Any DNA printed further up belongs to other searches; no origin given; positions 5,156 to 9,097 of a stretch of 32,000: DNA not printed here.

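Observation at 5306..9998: Translationally coupled metallophosphoesterase plus 1213-aa orphan protein: candidate two-gene conflict/defence module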

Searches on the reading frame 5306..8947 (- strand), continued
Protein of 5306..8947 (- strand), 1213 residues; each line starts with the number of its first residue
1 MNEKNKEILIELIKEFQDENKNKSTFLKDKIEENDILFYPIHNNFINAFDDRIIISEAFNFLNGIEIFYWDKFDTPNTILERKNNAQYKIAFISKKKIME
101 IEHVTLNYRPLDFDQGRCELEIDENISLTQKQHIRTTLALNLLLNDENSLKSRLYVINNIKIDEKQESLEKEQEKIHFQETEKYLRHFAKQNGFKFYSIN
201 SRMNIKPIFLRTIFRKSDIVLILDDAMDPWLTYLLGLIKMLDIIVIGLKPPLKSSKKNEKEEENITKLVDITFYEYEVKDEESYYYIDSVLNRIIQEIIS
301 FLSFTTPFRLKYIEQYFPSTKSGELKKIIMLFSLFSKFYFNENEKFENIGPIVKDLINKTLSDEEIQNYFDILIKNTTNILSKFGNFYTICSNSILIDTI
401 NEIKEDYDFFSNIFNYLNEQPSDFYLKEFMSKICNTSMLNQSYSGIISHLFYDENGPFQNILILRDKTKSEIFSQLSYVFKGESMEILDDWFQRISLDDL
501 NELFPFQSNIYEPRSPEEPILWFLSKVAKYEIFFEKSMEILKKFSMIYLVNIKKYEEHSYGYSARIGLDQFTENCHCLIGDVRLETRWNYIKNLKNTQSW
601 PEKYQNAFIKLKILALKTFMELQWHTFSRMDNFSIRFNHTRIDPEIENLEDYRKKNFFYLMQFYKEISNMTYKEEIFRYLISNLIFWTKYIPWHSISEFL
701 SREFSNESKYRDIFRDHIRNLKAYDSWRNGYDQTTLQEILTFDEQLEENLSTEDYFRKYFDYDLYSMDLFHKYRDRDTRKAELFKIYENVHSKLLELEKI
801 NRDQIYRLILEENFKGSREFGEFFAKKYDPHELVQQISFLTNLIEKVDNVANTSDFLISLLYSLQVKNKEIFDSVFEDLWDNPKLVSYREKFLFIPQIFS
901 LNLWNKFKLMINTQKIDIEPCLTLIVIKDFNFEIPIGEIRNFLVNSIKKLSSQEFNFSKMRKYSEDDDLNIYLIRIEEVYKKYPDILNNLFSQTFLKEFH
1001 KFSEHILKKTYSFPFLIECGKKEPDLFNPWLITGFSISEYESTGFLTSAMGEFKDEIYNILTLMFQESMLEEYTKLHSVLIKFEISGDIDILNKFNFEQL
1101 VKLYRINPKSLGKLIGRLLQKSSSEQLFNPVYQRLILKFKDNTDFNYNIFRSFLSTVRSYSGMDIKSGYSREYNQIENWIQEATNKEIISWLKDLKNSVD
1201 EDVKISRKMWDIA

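Call 70: search_protein_families(library=pfam, alignment_id=A5, max_evalue=1)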
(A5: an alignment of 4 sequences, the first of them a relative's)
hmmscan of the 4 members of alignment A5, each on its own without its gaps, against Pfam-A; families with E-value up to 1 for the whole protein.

A. member 1, L003:5046-5645:+ (200 aa): 1 family
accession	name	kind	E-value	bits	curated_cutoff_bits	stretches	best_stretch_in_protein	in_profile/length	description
PF10137.14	CAP12-PCTIR_TIR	-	0.0013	19.2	24.7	1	18-66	10-59/119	CAP12/Pycsar effector protein, TIR domain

B. families by the number of members that match (of 4 scanned): 4 families
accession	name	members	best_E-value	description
PF10137.14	CAP12-PCTIR_TIR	4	6.8e-06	CAP12/Pycsar effector protein, TIR domain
PF05014.21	Nuc_deoxyrib_tr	1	0.042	Nucleoside 2-deoxyribosyltransferase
PF22349.1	Fervidolysin_SD2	1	0.055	Fervidolysin, second beta-sandwich domain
PF01582.25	TIR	1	0.13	TIR domain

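Call 79: search_protein_families(library=ncbifam, proteins=[P0006, L003:8418-10376:+], max_evalue=0.001)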
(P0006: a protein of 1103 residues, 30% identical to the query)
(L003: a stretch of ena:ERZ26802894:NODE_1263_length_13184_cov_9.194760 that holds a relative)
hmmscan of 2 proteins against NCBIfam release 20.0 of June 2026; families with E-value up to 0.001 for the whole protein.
P0006 (1103 aa): 0 families

L003:8418-10376:+ (652 aa): 0 families

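Call 87: find_encoding_contigs(protein=P0007, flank=8000, max_places=3)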
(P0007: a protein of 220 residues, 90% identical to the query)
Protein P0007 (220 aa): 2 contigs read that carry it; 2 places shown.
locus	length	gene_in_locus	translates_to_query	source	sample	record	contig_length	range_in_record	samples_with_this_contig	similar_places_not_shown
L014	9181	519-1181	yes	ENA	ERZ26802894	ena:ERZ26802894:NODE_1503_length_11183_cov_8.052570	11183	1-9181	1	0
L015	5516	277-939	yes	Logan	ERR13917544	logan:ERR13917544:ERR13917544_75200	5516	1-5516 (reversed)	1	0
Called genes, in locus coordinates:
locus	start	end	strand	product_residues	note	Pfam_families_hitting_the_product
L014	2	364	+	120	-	?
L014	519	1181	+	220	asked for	-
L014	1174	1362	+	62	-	-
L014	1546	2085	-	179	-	-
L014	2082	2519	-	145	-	-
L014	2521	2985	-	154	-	-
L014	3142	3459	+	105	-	-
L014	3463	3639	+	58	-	-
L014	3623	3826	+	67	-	-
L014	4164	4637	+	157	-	-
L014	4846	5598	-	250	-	-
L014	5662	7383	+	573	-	-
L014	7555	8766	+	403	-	PF25019:LRR_R13L1-DRL21 (faint), PF12799:LRR_4 (faint), PF00560:LRR_1 (faint), PF13855:LRR_8 (weak), PF23598:LRR_14, PF13855:LRR_8 (weak)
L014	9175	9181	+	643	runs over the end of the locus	PF00330:Aconitase, PF00694:Aconitase_C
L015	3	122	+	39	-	?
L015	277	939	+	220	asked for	-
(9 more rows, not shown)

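Call 89: fold_search(model_id=the predicted structure, library=viral)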
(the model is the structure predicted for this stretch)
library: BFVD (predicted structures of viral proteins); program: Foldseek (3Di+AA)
matches with E <= 10: 206; with E <= 0.001: 1
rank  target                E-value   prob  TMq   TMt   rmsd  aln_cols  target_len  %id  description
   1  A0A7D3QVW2            2.3e-04  0.95  0.11  0.15  37.3       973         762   12  Ubiquitin conjugation factor E4 with U-box domain [Fadolivirus FV1/VV64]
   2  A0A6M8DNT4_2          8.3e-03  0.38  0.09  0.08  29.7      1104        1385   10  (no name in the UniProt tables at hand)
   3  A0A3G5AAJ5            8.6e-03  0.91  0.16  0.23  28.9       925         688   11  Sel1 repeat family protein [Hyperionvirus sp.]
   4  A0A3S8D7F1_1          9.7e-03  0.47  0.09  0.10  43.7      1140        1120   11  Tegument protein [Vombatid gammaherpesvirus 1]
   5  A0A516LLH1            1.6e-02  0.25  0.09  0.10  40.1      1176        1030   10  (no name in the UniProt tables at hand)
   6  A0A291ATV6            3.0e-02  0.25  0.09  0.11  32.2       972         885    8  Uncharacterized protein [Pandoravirus salinus]
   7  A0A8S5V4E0            3.3e-02  0.57  0.09  0.12  31.4       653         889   10  BppU domain protein [Myoviridae sp. ct8iP21]
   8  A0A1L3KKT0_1          3.3e-02  0.44  0.10  0.10  31.0       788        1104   11  Genome polyprotein [Hubei picorna-like virus 81]
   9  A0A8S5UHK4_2          3.9e-02  0.08  0.05  0.05  64.0      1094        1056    9  Trimeric coiled-coil viral fiber [Siphoviridae sp. ctZd434]
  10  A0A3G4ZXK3            5.2e-02  0.23  0.10  0.13  29.5       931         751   13  Cullin 3B [Faunusvirus sp.]
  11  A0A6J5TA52            5.8e-02  0.28  0.10  0.13  35.8       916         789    9  Uncharacterized protein [uncultured Caudovirales phage]
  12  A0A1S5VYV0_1          7.4e-02  0.25  0.07  0.08  35.4       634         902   10  (no name in the UniProt tables at hand)
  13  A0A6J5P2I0            7.7e-02  0.10  0.06  0.07  36.1      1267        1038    9  Uncharacterized protein [uncultured Caudovirales phage]
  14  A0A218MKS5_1          7.7e-02  0.09  0.07  0.07  45.2      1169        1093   11  Uncharacterized protein [uncultured virus]
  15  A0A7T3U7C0            9.8e-02  0.21  0.07  0.10  33.5       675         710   10  (no name in the UniProt tables at hand)
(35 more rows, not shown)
